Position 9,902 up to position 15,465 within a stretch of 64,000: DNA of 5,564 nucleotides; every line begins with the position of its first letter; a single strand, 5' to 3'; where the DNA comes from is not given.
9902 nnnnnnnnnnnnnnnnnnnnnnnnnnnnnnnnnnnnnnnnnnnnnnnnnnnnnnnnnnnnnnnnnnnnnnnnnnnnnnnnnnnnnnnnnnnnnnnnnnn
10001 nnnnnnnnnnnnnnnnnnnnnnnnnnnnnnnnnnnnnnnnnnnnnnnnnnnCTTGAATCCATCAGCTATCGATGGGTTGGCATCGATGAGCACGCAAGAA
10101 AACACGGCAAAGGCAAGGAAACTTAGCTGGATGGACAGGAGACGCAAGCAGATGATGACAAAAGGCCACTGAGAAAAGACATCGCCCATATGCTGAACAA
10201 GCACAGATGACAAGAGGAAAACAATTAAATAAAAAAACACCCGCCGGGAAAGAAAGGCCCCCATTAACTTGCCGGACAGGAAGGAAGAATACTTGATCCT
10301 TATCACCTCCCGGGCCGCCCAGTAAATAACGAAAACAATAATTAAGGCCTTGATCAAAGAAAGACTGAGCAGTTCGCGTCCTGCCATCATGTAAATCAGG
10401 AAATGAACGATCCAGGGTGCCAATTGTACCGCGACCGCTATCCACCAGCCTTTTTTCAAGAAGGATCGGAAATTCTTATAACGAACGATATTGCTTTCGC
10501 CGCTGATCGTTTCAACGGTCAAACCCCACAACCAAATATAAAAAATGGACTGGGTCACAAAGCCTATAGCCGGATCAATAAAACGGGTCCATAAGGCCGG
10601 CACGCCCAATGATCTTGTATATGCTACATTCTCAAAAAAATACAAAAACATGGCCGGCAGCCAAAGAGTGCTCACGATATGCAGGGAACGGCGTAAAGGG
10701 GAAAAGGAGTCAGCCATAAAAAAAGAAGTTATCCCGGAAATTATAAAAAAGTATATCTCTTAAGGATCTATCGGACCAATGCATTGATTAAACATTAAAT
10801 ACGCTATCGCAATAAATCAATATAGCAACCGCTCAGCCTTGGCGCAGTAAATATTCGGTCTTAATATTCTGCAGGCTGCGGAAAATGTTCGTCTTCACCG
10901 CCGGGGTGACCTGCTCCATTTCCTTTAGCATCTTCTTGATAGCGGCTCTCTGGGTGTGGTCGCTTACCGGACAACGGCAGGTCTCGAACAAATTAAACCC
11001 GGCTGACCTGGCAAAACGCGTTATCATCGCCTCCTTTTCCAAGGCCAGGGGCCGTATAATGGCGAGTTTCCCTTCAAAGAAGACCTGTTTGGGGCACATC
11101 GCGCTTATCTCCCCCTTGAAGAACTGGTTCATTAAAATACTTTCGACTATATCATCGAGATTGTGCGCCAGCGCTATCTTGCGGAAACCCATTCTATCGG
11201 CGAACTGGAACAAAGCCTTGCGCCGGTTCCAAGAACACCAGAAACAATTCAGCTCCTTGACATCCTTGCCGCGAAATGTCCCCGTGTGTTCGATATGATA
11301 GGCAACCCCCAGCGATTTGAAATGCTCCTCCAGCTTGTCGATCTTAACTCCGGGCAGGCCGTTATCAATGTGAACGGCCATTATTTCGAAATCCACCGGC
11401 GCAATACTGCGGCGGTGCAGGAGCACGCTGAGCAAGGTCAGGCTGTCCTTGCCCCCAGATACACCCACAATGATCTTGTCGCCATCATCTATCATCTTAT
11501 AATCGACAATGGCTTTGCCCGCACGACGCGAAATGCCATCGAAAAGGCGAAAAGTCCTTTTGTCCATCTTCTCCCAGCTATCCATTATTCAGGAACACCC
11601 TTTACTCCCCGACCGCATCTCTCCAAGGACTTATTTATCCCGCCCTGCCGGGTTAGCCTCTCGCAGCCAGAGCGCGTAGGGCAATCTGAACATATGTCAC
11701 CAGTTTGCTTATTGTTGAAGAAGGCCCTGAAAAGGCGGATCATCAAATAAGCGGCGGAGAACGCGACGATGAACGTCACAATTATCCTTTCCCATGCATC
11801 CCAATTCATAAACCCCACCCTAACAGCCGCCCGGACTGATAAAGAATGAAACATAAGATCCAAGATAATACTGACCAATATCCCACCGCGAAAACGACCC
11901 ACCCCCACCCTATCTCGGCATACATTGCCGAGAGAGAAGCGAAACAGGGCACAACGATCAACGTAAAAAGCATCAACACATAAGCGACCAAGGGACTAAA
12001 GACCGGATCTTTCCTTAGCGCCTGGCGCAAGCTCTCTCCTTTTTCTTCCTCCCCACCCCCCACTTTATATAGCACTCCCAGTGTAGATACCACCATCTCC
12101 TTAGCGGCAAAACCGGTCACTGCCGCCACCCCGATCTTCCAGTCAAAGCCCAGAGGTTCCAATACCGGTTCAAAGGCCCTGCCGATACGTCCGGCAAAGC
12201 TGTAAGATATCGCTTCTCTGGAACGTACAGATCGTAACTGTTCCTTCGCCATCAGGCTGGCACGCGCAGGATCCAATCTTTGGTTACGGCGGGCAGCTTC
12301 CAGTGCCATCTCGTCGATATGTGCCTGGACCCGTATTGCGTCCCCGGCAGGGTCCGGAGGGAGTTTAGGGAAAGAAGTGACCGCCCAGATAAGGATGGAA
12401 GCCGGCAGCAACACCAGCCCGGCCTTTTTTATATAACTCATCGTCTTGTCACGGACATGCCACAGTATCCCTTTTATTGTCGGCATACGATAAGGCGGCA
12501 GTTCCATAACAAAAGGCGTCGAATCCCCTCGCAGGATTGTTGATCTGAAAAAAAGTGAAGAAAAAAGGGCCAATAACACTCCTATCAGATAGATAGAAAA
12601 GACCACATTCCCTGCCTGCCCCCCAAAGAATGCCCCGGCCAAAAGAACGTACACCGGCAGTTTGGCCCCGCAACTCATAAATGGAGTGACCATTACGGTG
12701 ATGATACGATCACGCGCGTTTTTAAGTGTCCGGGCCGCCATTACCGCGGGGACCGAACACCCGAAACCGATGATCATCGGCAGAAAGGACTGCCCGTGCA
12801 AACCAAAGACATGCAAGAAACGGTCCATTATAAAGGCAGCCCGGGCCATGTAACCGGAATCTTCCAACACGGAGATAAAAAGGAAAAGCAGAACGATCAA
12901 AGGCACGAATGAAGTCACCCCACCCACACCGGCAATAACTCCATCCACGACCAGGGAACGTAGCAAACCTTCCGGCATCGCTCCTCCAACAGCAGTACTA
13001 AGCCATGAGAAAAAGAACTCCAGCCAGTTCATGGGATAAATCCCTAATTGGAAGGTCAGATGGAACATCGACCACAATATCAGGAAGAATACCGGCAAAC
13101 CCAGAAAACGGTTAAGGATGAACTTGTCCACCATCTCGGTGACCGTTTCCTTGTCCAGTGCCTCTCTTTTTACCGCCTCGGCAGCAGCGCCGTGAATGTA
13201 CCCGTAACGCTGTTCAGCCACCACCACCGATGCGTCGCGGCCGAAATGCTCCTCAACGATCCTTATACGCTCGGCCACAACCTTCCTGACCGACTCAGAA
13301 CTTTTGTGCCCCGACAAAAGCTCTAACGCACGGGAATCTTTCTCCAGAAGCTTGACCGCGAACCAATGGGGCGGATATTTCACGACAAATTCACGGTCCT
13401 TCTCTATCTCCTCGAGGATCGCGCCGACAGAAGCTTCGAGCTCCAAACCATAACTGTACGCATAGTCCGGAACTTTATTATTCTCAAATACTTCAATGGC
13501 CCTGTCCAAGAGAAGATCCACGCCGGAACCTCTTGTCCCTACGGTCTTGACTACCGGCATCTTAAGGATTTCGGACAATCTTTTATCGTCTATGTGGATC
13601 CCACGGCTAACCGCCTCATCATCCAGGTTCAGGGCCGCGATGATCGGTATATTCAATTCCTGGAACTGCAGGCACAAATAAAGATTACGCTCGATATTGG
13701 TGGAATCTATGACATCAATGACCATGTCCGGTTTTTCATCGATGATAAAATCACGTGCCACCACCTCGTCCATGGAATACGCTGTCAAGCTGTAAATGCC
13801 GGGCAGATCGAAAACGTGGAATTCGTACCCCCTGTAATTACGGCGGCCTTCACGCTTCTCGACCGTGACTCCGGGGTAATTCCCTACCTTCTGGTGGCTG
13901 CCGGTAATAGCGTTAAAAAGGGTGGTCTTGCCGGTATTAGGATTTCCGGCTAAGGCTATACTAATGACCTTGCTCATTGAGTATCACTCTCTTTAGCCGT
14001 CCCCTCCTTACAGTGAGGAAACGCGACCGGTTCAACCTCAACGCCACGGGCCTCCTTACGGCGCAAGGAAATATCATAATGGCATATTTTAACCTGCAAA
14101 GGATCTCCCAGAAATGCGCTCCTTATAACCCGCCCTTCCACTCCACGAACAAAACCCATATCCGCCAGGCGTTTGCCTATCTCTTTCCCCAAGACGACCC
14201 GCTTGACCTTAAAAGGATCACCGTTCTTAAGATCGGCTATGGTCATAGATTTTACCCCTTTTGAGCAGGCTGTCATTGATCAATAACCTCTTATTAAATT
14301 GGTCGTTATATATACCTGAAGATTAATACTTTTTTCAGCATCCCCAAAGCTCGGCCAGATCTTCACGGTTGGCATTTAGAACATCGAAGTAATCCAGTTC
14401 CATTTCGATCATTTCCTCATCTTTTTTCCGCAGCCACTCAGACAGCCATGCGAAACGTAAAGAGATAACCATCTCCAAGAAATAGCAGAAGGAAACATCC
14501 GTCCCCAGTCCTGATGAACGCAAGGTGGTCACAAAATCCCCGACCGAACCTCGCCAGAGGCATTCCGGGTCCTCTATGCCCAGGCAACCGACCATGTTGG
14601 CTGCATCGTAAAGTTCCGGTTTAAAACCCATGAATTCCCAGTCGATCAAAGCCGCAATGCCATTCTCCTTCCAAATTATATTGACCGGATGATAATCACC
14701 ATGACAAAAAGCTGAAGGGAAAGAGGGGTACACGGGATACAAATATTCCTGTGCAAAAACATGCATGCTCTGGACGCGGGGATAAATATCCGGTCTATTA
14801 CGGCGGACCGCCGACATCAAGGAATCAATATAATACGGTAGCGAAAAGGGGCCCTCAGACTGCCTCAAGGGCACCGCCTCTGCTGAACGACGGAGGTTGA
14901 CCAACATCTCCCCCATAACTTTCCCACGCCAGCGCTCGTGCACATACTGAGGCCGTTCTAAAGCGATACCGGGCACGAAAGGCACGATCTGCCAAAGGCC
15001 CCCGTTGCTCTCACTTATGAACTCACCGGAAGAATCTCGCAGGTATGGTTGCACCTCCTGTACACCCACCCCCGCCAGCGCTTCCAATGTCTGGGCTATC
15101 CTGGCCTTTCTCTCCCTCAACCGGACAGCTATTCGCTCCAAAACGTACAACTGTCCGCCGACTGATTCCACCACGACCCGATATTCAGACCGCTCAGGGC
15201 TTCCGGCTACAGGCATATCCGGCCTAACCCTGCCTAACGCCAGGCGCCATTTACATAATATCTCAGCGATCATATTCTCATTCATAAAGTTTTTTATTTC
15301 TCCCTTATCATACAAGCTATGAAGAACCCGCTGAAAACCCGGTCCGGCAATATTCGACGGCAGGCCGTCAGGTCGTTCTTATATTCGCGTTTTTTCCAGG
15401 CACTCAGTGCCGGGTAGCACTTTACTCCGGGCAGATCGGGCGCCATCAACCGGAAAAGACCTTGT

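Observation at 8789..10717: Cobalamin-type radical SAM enzyme fused to a polytopic membrane domain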

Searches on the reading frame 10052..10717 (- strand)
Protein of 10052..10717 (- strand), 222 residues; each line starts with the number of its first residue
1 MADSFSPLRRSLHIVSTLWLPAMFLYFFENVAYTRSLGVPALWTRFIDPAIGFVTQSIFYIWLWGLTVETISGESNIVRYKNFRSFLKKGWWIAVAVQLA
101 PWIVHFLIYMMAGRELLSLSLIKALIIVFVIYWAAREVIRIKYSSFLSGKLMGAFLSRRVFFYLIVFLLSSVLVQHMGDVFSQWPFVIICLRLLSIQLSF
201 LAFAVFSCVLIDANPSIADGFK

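Call 52: search_protein_representatives(alignment_id=A3)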
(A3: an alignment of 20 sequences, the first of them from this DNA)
Query: 20 sequences, 224 profile positions. Proteins with E-value up to 0.001 (for the whole library): 95; up to 1e-10: 85; up to 1e-30: 35. The best 95 are listed.
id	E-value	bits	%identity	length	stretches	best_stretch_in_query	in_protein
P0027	2.2e-63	230.5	-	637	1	1-224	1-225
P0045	2.8e-61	223.6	-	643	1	1-224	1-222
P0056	1.1e-60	221.6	-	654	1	4-224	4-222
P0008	6.5e-57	209.3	-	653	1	1-223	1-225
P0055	1.8e-49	185.0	-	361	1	1-224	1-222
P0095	6.9e-48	179.8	-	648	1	1-224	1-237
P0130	7.6e-45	169.8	-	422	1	1-224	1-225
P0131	4.6e-44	167.3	-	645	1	5-223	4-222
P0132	1.8e-43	165.3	-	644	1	2-223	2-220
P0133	5.1e-42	160.6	-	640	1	18-222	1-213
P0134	6.3e-42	160.3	-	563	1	1-224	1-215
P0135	5.8e-41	157.1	-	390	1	6-223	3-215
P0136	3.2e-40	154.7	-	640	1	1-215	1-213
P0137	3.4e-40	154.6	-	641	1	5-223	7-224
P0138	5.5e-40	153.9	-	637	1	19-224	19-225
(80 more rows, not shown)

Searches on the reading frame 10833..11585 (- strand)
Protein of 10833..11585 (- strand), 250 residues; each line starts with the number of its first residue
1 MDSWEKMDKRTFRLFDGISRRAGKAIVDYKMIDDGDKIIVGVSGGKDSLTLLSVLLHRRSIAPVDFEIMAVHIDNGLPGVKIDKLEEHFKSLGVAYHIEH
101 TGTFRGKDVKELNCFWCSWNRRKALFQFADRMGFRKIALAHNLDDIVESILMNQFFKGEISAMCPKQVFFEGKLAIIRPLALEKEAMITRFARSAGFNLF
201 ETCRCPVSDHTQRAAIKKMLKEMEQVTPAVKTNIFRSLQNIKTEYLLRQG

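Call 3: search_protein_families(library=pfam, proteins=[window:10833-11585:-], max_evalue=0.01)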
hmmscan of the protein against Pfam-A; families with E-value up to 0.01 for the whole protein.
window:10833-11585:- (250 aa): 1 family
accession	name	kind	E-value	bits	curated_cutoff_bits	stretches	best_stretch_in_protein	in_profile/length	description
PF01171.26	ATP_bind_3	-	4e-15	56.4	27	1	37-199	1-163/182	PP-loop family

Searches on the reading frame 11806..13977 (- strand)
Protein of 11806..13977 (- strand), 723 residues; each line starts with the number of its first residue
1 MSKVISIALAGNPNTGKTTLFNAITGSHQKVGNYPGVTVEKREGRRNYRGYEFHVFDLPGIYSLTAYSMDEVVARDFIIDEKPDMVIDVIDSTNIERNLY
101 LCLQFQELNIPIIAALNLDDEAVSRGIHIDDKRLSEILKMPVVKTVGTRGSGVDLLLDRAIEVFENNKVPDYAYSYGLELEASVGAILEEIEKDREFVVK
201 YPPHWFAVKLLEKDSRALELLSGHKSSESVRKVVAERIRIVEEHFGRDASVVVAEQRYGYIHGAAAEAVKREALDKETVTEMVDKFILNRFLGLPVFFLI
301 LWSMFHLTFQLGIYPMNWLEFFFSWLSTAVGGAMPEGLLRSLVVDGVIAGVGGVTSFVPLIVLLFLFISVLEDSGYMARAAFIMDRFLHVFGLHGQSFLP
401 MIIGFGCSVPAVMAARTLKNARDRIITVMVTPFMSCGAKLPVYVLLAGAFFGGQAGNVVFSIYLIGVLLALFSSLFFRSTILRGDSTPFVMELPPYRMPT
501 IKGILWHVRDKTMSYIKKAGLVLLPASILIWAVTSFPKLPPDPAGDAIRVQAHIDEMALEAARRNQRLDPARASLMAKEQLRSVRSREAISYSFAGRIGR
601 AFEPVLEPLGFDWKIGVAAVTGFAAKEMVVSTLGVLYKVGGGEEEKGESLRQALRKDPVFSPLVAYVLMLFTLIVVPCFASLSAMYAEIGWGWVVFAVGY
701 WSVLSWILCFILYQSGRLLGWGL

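Call 3: search_protein_families(library=pfam, proteins=[window:11806-13977:-], max_evalue=0.01)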
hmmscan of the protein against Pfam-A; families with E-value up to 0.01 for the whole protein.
window:11806-13977:- (723 aa): 6 families
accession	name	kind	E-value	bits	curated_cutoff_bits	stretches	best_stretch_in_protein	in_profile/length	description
PF02421.24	FeoB_N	-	2.3e-62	209.6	27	1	6-158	2-154/156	Ferrous iron transport protein B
PF07670.19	Gate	-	1.6e-42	144.6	29.6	2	355-450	2-104/104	Nucleoside recognition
PF07664.17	FeoB_C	-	6.1e-21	74.3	26.6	1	459-510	1-53/54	Ferrous iron transport protein B C terminus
PF01926.29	MMR_HSR1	-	2.3e-20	73.3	21.9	1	7-117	2-112/113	50S ribosome-binding GTPase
PF17910.6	FeoB_Cyto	-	1.9e-19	70.3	23.4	1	176-270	1-90/90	FeoB cytosolic helical domain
PF09439.16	SRPRB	-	0.00025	20.9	25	1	5-99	4-89/178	Signal recognition particle receptor beta subunit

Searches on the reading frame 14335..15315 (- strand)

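Call 3: search_protein_families(library=pfam, proteins=[window:14335-15315:-], max_evalue=0.01)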
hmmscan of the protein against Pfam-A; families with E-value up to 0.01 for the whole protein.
window:14335-15315:- (326 aa): 2 families
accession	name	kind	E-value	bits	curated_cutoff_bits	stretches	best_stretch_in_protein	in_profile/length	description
PF01636.29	APH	-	1.3e-19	71.4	23.2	1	45-242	14-210/239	Phosphotransferase enzyme family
PF01633.27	Choline_kinase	-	0.00078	19.3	29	1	202-241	163-203/300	Choline/ethanolamine kinase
